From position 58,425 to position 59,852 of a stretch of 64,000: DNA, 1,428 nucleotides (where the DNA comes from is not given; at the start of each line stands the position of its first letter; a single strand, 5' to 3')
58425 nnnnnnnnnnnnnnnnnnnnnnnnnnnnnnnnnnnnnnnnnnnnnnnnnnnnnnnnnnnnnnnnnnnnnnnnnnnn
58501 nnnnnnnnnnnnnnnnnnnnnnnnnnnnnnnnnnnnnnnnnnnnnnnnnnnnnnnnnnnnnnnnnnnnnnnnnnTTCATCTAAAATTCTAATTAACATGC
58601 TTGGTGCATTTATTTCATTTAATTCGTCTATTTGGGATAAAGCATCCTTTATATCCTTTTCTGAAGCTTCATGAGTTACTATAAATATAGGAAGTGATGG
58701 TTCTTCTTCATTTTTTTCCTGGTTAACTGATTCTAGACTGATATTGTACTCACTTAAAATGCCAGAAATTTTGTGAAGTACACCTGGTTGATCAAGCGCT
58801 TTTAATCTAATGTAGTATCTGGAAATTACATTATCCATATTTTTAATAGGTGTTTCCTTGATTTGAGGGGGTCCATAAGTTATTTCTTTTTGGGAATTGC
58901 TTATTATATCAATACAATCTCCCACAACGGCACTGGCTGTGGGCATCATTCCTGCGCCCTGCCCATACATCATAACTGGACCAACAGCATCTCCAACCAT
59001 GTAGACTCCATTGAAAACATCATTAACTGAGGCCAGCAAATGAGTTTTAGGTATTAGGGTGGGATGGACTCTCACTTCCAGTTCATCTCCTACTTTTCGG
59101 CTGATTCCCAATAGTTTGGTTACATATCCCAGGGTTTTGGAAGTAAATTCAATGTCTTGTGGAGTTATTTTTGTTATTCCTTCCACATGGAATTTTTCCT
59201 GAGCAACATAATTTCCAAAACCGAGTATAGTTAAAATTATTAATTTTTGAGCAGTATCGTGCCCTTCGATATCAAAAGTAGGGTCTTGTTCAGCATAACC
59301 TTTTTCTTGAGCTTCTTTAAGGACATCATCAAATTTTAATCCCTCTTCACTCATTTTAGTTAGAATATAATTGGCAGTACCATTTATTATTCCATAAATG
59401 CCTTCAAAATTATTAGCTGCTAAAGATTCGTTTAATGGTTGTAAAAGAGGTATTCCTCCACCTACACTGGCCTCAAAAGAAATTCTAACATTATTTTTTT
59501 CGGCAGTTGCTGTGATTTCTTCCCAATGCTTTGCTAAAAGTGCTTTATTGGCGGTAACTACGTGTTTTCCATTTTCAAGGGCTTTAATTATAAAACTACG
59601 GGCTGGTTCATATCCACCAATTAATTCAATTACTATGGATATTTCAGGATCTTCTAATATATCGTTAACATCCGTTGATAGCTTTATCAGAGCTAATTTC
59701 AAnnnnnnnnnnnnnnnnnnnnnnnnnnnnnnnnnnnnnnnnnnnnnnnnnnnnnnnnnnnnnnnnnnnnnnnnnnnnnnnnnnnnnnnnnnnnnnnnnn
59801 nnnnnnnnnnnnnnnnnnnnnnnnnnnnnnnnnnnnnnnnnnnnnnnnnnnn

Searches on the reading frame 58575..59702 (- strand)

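Call 51: search_protein_families(library=pfam, proteins=[window:58575-59702:-], max_evalue=0.00001)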
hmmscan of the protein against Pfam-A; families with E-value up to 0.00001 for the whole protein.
window:58575-59702:- (376 aa): 4 families
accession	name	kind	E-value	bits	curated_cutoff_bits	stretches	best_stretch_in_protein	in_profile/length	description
PF00742.24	Homoserine_dh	-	4.7e-61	206.1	22.9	1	85-264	1-173/173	Homoserine dehydrogenase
PF03447.22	NAD_binding_3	-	3.1e-15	57.3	24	1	7-77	45-116/116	Homoserine dehydrogenase, NAD binding domain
PF01842.31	ACT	-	4.3e-12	46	27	1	296-361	1-64/66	ACT domain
PF22629.2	ACT_AHAS_ss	-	4.2e-06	27.3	27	0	301-363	4-64/67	AHAS small subunit-like ACT domain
